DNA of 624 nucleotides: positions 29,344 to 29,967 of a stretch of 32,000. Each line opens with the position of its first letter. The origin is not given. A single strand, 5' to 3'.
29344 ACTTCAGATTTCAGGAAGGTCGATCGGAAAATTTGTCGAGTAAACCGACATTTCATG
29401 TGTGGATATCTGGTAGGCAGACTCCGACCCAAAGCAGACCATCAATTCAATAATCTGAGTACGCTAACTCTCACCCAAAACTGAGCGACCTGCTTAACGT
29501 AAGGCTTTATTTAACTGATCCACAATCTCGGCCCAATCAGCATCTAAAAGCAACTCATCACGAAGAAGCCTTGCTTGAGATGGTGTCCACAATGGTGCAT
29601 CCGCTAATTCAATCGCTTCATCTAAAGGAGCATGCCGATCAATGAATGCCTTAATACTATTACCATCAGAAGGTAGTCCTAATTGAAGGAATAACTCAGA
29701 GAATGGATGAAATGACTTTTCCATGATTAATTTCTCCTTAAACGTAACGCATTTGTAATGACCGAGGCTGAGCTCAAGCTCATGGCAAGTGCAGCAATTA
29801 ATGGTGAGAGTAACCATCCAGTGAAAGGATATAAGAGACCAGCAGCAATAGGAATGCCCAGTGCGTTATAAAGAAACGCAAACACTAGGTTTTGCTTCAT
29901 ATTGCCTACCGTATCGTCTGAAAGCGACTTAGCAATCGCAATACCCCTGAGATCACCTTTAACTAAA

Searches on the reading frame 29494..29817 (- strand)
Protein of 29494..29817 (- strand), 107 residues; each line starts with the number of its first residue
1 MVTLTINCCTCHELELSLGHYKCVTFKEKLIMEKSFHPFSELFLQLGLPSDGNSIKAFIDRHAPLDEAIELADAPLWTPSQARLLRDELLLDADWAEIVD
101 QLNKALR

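Call 20: search_protein_families(library=pfam, proteins=[window:29494-29817:-], max_evalue=0.001)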
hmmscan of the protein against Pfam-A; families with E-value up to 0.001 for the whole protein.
window:29494-29817:- (107 aa): 1 family
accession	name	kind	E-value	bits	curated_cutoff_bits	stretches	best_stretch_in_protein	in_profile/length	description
PF10982.13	DUF2789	-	1.3e-28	99.4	27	1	32-106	1-75/75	Protein of unknown function (DUF2789)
